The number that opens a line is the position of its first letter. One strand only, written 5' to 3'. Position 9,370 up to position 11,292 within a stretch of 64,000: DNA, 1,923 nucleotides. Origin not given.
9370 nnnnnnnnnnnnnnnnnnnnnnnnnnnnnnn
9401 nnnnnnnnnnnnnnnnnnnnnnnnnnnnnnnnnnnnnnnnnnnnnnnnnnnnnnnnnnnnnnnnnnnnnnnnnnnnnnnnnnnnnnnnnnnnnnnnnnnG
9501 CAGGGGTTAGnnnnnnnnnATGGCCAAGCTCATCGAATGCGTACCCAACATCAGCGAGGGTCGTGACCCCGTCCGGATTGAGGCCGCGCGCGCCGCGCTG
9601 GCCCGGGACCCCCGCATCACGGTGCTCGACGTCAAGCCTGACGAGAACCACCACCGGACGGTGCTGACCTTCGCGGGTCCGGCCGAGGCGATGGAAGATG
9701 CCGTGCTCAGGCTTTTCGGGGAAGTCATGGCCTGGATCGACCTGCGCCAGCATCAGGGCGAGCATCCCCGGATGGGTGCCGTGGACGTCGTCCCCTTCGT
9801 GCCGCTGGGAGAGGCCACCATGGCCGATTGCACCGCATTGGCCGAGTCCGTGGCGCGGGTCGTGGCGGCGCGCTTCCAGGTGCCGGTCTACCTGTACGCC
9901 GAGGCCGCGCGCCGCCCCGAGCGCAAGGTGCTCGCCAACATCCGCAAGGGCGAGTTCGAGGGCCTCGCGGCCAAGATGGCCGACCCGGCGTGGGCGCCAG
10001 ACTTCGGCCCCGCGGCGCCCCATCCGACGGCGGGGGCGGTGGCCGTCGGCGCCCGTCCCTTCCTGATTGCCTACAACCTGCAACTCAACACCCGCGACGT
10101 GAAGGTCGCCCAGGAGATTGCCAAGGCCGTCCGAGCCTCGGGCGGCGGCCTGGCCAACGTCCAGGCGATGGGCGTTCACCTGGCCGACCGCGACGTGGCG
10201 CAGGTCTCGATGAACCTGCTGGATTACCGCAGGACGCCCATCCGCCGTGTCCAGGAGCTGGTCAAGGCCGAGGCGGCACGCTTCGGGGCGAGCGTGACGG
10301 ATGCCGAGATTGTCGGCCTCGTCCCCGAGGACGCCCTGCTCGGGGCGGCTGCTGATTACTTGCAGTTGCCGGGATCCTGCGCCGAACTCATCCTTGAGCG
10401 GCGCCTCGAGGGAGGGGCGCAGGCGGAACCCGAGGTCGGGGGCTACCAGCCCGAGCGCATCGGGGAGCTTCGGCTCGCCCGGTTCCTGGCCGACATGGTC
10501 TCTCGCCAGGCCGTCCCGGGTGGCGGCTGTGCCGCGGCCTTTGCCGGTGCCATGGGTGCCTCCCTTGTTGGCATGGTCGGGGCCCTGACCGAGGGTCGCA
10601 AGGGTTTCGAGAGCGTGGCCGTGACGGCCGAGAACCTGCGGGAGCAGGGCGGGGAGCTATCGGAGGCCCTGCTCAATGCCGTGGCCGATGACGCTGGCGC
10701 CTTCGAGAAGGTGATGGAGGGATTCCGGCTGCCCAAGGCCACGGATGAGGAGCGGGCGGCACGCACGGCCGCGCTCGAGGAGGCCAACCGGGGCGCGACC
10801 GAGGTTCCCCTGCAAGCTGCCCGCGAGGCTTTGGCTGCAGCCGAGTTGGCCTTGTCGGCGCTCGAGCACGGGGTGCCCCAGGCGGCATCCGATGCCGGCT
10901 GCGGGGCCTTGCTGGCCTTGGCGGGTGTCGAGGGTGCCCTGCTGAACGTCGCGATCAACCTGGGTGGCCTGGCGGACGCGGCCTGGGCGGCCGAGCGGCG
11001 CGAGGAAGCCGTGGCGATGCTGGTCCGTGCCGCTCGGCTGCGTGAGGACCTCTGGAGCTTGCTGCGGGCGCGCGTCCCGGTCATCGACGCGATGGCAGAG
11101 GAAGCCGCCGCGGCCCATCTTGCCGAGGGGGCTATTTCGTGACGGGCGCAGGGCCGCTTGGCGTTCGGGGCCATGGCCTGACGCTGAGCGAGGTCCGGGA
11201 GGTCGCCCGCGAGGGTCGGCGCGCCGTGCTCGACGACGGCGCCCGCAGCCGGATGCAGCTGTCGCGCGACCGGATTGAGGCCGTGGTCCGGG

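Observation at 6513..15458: Seven-gene translationally coupled operon fusing histidine utilisation (with eukaryote-like fused FtcD) to a NanE-like epimerase, a ROK kinase and an AMIN-domain protein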

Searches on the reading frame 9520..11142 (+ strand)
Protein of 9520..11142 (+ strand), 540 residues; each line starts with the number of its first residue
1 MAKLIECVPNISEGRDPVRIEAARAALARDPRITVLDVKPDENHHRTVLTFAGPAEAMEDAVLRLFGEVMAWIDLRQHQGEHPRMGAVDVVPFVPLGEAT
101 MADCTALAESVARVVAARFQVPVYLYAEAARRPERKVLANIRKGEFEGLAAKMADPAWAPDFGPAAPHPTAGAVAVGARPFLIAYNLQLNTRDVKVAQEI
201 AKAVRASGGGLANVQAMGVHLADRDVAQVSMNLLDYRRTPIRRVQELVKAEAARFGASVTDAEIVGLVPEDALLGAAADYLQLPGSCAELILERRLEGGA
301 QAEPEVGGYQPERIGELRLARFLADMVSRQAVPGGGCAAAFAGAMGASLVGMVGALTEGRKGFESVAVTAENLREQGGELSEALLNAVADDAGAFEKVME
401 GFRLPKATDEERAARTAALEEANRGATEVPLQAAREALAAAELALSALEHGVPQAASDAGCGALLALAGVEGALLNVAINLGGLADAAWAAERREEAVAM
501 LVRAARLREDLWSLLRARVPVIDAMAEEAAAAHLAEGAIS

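Call 3: search_protein_families(library=pfam, proteins=[window:9520-11142:+])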
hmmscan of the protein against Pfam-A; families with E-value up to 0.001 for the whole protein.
window:9520-11142:+ (540 aa): 3 families
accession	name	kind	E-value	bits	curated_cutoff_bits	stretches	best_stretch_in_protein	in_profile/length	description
PF07837.17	FTCD_N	-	2.6e-67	226.4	27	1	4-179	1-176/176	Formiminotransferase domain, N-terminal subdomain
PF04961.17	FTCD_C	-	2.3e-52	177.8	24.5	1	319-497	2-180/182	Formiminotransferase-cyclodeaminase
PF02971.19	FTCD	-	1.7e-26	93.3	24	1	181-282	1-108/145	Formiminotransferase domain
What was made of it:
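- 9520..11142 (+): Fused ftcD: glutamate formimidoyltransferase (residues 1-297) plus cyclodeaminase/cyclohydrolase-family domain (residues 319-518). PF07837, PF02971 and PF04961 (call 3).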

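Call 7: search_protein_families(library=ncbifam, proteins=[window:9520-11142:+], max_evalue=0.01)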
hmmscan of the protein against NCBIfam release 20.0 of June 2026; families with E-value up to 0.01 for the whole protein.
window:9520-11142:+ (540 aa): 2 families
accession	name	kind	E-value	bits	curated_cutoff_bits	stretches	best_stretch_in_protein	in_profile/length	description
TIGR02024.1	FtcD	equivalog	1.5e-107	359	221.25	1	1-297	1-297/298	glutamate formimidoyltransferase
NF045657.1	MthfCyhylaseFchA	equivalog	9.2e-48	162.5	275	1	319-518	7-206/207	methenyltetrahydrofolate cyclohydrolase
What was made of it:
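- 9520..11142 (+): TIGR02024, 359 bits (call 7).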

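Call 18: find_homologous_proteins(query=window:9520-11142:+, max_evalue=1e-30)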
Query window:9520-11142:+ (540 aa): 7964 proteins with E <= 1e-30 among 8000 candidates; the best 120 are listed.
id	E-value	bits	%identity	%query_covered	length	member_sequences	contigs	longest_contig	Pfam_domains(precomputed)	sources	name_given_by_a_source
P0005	0.0e+0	1056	94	100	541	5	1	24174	PF02971.20,PF07837.18,PF04961.18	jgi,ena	jgi:glutamate formiminotransferase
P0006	0.0e+0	1011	88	100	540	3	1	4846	PF02971.20,PF07837.18,PF04961.18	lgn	-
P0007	1.2e-274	930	83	98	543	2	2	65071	PF02971.20,PF07837.18,PF04961.18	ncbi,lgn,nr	ncbi:MAG: glutamate formimidoyltransferase [Candidatus Sericytochromatia bacterium]|nr:glutamate for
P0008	4.5e-177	608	60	97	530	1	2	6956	PF02971.20,PF07837.18,PF04961.18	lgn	-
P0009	1.6e-173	596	58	97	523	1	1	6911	PF02971.20,PF07837.18,PF04961.18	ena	-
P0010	2.9e-172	592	59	97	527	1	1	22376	PF02971.20,PF07837.18,PF04961.18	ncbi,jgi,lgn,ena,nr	ncbi:MAG: glutamate formimidoyltransferase [Candidatus Sericytochromatia bacterium]|nr:glutamate for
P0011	4.1e-170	585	58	97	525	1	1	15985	PF02971.20,PF07837.18,PF04961.18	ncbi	-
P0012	1.5e-169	583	57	98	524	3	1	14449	PF02971.20,PF07837.18,PF04961.18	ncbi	-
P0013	1.1e-168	580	57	98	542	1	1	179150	PF02971.20,PF07837.18,PF04961.18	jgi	jgi:glutamate formiminotransferase/formiminotetrahydrofolate cyclodeaminase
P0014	1.2e-160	554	54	96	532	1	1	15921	PF02971.20,PF07837.18,PF04961.18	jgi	jgi:glutamate formiminotransferase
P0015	2.0e-159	550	55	96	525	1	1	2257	PF02971.20,PF07837.18,PF04961.18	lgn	-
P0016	2.0e-159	550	55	97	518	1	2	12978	PF02971.20,PF07837.18,PF04961.18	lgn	-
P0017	3.7e-158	545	55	96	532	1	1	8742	PF02971.20,PF07837.18,PF04961.18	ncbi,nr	ncbi:MAG: glutamate formimidoyltransferase [Cyanobacteria bacterium NC_groundwater_1444_Ag_S-0.65um_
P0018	2.6e-152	526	54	96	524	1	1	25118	PF02971.20,PF07837.18,PF04961.18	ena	-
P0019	8.4e-123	429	45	96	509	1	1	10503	PF02971.20,PF07837.18,PF04961.18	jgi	-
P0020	7.5e-122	426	48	94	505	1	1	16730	PF02971.20,PF07837.18,PF04961.18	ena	-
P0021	8.5e-122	425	47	95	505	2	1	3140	PF02971.20,PF07837.18,PF04961.18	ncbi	-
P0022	2.6e-121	424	46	93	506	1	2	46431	PF02971.20,PF07837.18,PF04961.18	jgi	jgi:glutamate formiminotransferase / formiminotetrahydrofolate cyclodeaminase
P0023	2.9e-121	424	48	93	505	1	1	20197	PF02971.20,PF07837.18,PF04961.18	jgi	-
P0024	5.8e-121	423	49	90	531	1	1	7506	PF02971.20,PF07837.18,PF04961.18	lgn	-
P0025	6.1e-121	423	49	92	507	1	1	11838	PF02971.20,PF07837.18,PF04961.18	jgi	jgi:glutamate formiminotransferase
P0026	1.7e-120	421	47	94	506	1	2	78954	PF02971.20,PF07837.18,PF04961.18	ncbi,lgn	-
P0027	2.2e-120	421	-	-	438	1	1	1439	PF02971.20,PF07837.18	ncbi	-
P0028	5.5e-120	419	47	89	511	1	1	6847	PF02971.20,PF07837.18,PF04961.18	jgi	jgi:glutamate formiminotransferase / formiminotetrahydrofolate cyclodeaminase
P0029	7.5e-120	419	47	93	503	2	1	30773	PF02971.20,PF07837.18,PF04961.18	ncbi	-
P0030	8.0e-120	419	49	93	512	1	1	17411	PF02971.20,PF07837.18,PF04961.18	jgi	jgi:glutamate formiminotransferase/formiminotetrahydrofolate cyclodeaminase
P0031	1.7e-119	418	46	94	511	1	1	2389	PF02971.20,PF07837.18,PF04961.18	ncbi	-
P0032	1.9e-119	418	48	93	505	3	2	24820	PF02971.20,PF07837.18,PF04961.18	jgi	jgi:glutamate formiminotransferase/formiminotetrahydrofolate cyclodeaminase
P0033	2.4e-119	417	47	92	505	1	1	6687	PF02971.20,PF07837.18,PF04961.18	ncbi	-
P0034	3.7e-119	417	50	96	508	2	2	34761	PF02971.20,PF07837.18,PF04961.18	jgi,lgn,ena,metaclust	metaclust:\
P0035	6.2e-119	416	48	91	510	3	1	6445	PF02971.20,PF07837.18,PF04961.18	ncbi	-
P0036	7.9e-119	416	47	92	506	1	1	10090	PF02971.20,PF07837.18,PF04961.18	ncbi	-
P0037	1.1e-118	415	46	95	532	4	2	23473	PF02971.20,PF07837.18,PF04961.18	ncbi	-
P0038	1.7e-118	415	45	95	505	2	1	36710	PF02971.20,PF07837.18,PF04961.18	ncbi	-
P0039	2.3e-118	414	47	92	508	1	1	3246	PF02971.20,PF07837.18,PF04961.18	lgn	-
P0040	3.8e-118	413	49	90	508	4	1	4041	PF02971.20,PF07837.18,PF04961.18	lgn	-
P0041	4.2e-118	413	44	95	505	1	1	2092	PF02971.20,PF07837.18,PF04961.18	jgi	jgi:glutamate formiminotransferase/formiminotetrahydrofolate cyclodeaminase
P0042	4.7e-118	413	46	94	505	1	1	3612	PF02971.20,PF07837.18,PF04961.18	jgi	jgi:glutamate formiminotransferase/formiminotetrahydrofolate cyclodeaminase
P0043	5.2e-118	413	66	56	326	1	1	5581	PF02971.20,PF07837.18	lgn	-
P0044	5.4e-118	413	46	95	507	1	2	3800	PF02971.20,PF07837.18,PF04961.18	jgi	jgi:glutamate formiminotransferase / formiminotetrahydrofolate cyclodeaminase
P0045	5.5e-118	413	60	71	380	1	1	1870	PF02971.20,PF07837.18,PF04961.18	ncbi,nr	ncbi:MAG: cyclodeaminase/cyclohydrolase family protein, partial [Cyanobacteria bacterium REEB65]|nr:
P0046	6.0e-118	413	65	56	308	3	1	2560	PF02971.20,PF07837.18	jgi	-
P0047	7.2e-118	413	48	90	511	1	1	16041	PF02971.20,PF07837.18,PF04961.18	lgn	-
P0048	1.4e-117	412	64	55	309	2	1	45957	PF02971.20,PF07837.18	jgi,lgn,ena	-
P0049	1.4e-117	412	47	93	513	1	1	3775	PF02971.20,PF07837.18,PF04961.18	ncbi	-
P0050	2.4e-117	411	47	96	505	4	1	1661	PF02971.20,PF07837.18,PF04961.18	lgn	-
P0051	3.0e-117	410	44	96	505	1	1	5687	PF02971.20,PF07837.18,PF04961.18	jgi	jgi:glutamate formiminotransferase / formiminotetrahydrofolate cyclodeaminase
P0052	9.6e-117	409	46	93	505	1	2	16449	PF02971.20,PF07837.18,PF04961.18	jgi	jgi:glutamate formiminotransferase/formiminotetrahydrofolate cyclodeaminase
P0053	1.2e-116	409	64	56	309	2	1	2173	PF02971.20,PF07837.18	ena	-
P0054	1.5e-116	408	63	57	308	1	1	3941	PF02971.20,PF07837.18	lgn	-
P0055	1.5e-116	408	48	91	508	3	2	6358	PF02971.20,PF07837.18,PF04961.18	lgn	-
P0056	1.6e-116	408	46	93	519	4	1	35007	PF02971.20,PF07837.18,PF04961.18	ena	-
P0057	1.8e-116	408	64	56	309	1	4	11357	PF02971.20,PF07837.18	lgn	-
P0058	1.9e-116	408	44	96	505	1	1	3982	PF02971.20,PF07837.18,PF04961.18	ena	-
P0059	2.8e-116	407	65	55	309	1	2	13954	PF02971.20,PF07837.18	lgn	-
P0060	3.1e-116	407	45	95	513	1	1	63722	PF02971.20,PF07837.18,PF04961.18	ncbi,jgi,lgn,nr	ncbi:MAG: glutamate formimidoyltransferase [Anaerolineae bacterium]|jgi:glutamate formiminotransfera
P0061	4.4e-116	407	64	57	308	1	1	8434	PF02971.20,PF07837.18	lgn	-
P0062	4.6e-116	407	48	91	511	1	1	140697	PF02971.20,PF07837.18,PF04961.18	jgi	jgi:glutamate formiminotransferase/formiminotetrahydrofolate cyclodeaminase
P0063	5.1e-116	406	63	57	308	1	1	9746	PF02971.20,PF07837.18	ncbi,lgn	ncbi:MAG TPA: glutamate formimidoyltransferase [Stenomitos sp.]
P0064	6.9e-116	406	64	57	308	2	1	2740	PF02971.20,PF07837.18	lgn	-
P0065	7.6e-116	406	47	92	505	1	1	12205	PF02971.20,PF07837.18,PF04961.18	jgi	jgi:glutamate formiminotransferase / formiminotetrahydrofolate cyclodeaminase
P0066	8.1e-116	406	45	92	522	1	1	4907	PF02971.20,PF07837.18,PF04961.18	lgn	-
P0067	8.4e-116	406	63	57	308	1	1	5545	PF02971.20,PF07837.18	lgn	-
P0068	8.4e-116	406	46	95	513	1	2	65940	PF02971.20,PF07837.18,PF04961.18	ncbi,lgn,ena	-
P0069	1.6e-115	405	46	90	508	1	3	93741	PF02971.20,PF07837.18,PF04961.18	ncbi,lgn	ncbi:MAG: glutamate formimidoyltransferase [Chloroflexota bacterium]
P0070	1.7e-115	405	63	57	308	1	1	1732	PF02971.20,PF07837.18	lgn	-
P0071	2.1e-115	404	64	56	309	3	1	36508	PF02971.20,PF07837.18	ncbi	ncbi:hypothetical protein D3C86_411420 [compost metagenome]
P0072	2.6e-115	404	46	91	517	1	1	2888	PF02971.20,PF07837.18,PF04961.18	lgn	-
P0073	2.9e-115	404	64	57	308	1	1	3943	PF02971.20,PF07837.18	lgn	-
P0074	3.0e-115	404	63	56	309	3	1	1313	PF02971.20,PF07837.18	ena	-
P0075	3.3e-115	404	46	92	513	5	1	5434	PF02971.20,PF07837.18,PF04961.18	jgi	jgi:glutamate formiminotransferase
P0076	3.5e-115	404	46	95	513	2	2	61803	PF02971.20,PF07837.18,PF04961.18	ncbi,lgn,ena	-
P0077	3.9e-115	404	47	91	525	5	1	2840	PF02971.20,PF07837.18,PF04961.18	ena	-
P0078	5.0e-115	403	45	93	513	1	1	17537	PF02971.20,PF07837.18,PF04961.18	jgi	jgi:glutamate formiminotransferase / formiminotetrahydrofolate cyclodeaminase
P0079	5.2e-115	403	48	90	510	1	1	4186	PF02971.20,PF07837.18,PF04961.18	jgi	jgi:glutamate formiminotransferase/formiminotetrahydrofolate cyclodeaminase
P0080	8.7e-115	402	49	90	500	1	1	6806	PF02971.20,PF07837.18,PF04961.18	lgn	-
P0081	9.1e-115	402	64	55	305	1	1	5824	PF02971.20,PF07837.18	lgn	-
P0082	1.1e-114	402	45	90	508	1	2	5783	PF02971.20,PF07837.18,PF04961.18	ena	-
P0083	1.3e-114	402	64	54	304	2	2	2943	PF02971.20,PF07837.18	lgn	-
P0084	1.5e-114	402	63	55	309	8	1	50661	PF02971.20,PF07837.18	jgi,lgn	jgi:glutamate formiminotransferase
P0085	1.5e-114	402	46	96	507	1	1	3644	PF02971.20,PF07837.18,PF04961.18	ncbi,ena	-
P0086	1.7e-114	401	46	91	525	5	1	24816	PF02971.20,PF07837.18,PF04961.18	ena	-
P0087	1.9e-114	401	45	95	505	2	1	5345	PF02971.20,PF07837.18,PF04961.18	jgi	jgi:glutamate formiminotransferase/formiminotetrahydrofolate cyclodeaminase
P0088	2.0e-114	401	45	95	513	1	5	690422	PF02971.20,PF07837.18,PF04961.18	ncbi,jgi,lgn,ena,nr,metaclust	ncbi:MAG: Glutamate formiminotransferase [Anaerolineae bacterium]|nr:MAG: Glutamate formiminotransfe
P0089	2.1e-114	401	48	91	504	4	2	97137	PF02971.20,PF07837.18,PF04961.18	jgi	jgi:glutamate formiminotransferase/formiminotetrahydrofolate cyclodeaminase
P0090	2.4e-114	401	47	93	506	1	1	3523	PF02971.20,PF07837.18,PF04961.18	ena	-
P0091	2.5e-114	401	44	91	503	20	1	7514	PF02971.20,PF07837.18,PF04961.18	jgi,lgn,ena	-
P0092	3.6e-114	400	43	96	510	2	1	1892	PF02971.20,PF07837.18,PF04961.18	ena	-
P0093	4.1e-114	400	43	95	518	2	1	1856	PF02971.20,PF07837.18,PF04961.18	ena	-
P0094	4.6e-114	400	47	89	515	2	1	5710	PF02971.20,PF07837.18,PF04961.18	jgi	jgi:glutamate formiminotransferase/formiminotetrahydrofolate cyclodeaminase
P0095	5.0e-114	400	45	95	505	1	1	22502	PF02971.20,PF07837.18,PF04961.18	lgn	-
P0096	6.1e-114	400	46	94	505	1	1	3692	PF02971.20,PF07837.18,PF04961.18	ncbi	-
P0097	7.3e-114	399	66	54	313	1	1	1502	PF02971.20,PF07837.18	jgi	jgi:glutamate formiminotransferase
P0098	7.9e-114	399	47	94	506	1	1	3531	PF02971.20,PF07837.18,PF04961.18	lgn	-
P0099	8.5e-114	399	46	92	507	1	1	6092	PF02971.20,PF07837.18,PF04961.18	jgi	-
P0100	8.5e-114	399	48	91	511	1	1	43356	PF02971.20,PF07837.18,PF04961.18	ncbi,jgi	-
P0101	8.7e-114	399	45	95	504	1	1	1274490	PF02971.20,PF07837.18,PF04961.18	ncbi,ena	-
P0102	9.8e-114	399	44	94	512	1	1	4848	PF02971.20,PF07837.18,PF04961.18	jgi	jgi:glutamate formiminotransferase / formiminotetrahydrofolate cyclodeaminase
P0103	1.2e-113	399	47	93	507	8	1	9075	PF02971.20,PF07837.18,PF04961.18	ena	-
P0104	1.6e-113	398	46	94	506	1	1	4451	PF02971.20,PF07837.18,PF04961.18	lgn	-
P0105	1.6e-113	398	45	95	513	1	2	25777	PF02971.20,PF07837.18,PF04961.18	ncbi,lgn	ncbi:MAG: hypothetical protein Kow0088_17890 [Anaerolineales bacterium]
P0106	1.6e-113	398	48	90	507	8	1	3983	PF02971.20,PF07837.18,PF04961.18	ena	-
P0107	1.7e-113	398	47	93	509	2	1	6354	PF02971.20,PF07837.18,PF04961.18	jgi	jgi:glutamate formiminotransferase / formiminotetrahydrofolate cyclodeaminase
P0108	1.8e-113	398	44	96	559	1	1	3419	PF02971.20,PF07837.18,PF04961.18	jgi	-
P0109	1.8e-113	398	64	56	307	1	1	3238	PF02971.20,PF07837.18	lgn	-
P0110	2.0e-113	398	46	95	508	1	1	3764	PF02971.20,PF07837.18,PF04961.18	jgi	jgi:glutamate formiminotransferase/formiminotetrahydrofolate cyclodeaminase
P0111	2.5e-113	398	46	91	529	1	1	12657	PF02971.20,PF07837.18,PF04961.18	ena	-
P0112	3.8e-113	397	47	92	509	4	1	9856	PF02971.20,PF07837.18,PF04961.18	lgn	-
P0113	4.1e-113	397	46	97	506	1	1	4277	PF02971.20,PF07837.18,PF04961.18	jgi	jgi:glutamate formiminotransferase/formiminotetrahydrofolate cyclodeaminase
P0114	5.3e-113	396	47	90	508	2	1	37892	PF02971.20,PF07837.18,PF04961.18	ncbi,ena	-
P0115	5.4e-113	396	45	95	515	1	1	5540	PF02971.20,PF07837.18,PF04961.18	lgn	-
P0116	5.5e-113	396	48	89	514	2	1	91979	PF02971.20,PF07837.18,PF04961.18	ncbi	-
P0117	6.4e-113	396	48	92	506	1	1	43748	PF02971.20,PF07837.18,PF04961.18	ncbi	-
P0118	7.4e-113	396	63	54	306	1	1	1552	PF02971.20,PF07837.18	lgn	-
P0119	7.5e-113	396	65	54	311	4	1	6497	PF02971.20,PF07837.18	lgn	-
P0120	7.8e-113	396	46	90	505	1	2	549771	PF02971.20,PF07837.18,PF04961.18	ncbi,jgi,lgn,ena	-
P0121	8.2e-113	396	45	93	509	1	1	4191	PF02971.20,PF07837.18,PF04961.18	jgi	jgi:glutamate formiminotransferase / formiminotetrahydrofolate cyclodeaminase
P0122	9.2e-113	396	44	91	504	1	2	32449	PF02971.20,PF07837.18,PF04961.18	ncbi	-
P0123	9.3e-113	396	66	54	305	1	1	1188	PF02971.20,PF07837.18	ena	-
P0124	1.0e-112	396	41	96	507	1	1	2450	PF02971.20,PF07837.18,PF04961.18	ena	-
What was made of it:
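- Closest known: Mammalian FTCD. Different: Fused forms dominate the best bacterial hits (call 18).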

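Call 29: find_encoding_contigs(protein=P0013, flank=10000, max_places=2)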
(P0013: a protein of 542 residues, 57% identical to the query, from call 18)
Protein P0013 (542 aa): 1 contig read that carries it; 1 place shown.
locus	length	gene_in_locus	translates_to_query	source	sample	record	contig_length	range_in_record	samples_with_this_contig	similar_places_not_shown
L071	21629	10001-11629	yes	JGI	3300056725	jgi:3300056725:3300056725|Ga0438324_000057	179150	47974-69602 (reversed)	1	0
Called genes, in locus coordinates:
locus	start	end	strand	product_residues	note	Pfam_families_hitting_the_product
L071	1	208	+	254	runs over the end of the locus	PF04542:Sigma70_r2, PF04539:Sigma70_r3, PF07638:Sigma70_ECF (faint), PF08281:Sigma70_r4_2, PF04545:Sigma70_r4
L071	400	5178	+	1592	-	PF13191:AAA_16, PF13401:AAA_22, PF14559:TPR_19 (faint), PF13424:TPR_12 (faint), PF01590:GAF (faint), PF00990:GGDEF, PF01966:HD, PF13487:HD_5, +2 more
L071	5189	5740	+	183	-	-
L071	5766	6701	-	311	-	PF00072:Response_reg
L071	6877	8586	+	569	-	PF17391:Urocanase_N, PF01175:Urocanase, PF17392:Urocanase_C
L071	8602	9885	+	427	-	PF07969:Amidohydro_3, PF01979:Amidohydro_1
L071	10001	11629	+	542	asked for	PF07837:FTCD_N, PF02971:FTCD, PF04961:FTCD_C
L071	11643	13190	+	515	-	PF00221:Lyase_aromatic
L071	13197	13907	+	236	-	PF04131:NanE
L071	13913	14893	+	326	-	PF00480:ROK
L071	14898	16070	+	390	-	-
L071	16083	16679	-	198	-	PF07238:PilZ (faint)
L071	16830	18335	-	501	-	PF02384:N6_Mtase, PF20473:MmeI_Mtase (faint), PF07669:Eco57I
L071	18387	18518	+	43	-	-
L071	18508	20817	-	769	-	PF01301:Glyco_hydro_35, PF02449:Glyco_hydro_42, PF22369:GLMA_2nd (weak)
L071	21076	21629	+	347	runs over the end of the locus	PF01628:HrcA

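Call 30: find_encoding_contigs(protein=P0010, flank=10000, max_places=2)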
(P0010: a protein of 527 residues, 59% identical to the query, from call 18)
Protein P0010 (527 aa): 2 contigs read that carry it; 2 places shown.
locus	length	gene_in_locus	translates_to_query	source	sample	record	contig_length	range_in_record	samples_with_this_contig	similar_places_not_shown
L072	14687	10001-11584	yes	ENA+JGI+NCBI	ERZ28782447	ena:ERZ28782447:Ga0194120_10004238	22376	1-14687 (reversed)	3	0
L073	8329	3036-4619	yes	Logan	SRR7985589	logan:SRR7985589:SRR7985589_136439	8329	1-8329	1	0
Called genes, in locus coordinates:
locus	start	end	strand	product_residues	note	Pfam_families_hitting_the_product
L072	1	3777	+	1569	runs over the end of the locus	PF13191:AAA_16, PF13401:AAA_22 (weak), PF13424:TPR_12 (weak), PF01590:GAF (faint), PF00990:GGDEF, PF01966:HD, PF13487:HD_5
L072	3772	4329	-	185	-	-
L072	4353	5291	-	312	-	PF00072:Response_reg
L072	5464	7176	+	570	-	PF17391:Urocanase_N, PF01175:Urocanase, PF17392:Urocanase_C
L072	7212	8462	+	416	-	PF07969:Amidohydro_3, PF01979:Amidohydro_1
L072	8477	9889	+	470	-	-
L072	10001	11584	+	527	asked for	PF07837:FTCD_N, PF02971:FTCD, PF04961:FTCD_C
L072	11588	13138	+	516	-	PF00221:Lyase_aromatic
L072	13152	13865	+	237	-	PF04131:NanE, PF03060:NMO (faint)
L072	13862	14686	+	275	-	?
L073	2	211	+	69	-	?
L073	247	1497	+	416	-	PF07969:Amidohydro_3, PF01979:Amidohydro_1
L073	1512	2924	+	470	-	-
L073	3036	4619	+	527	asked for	PF07837:FTCD_N, PF02971:FTCD, PF04961:FTCD_C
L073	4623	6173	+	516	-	PF00221:Lyase_aromatic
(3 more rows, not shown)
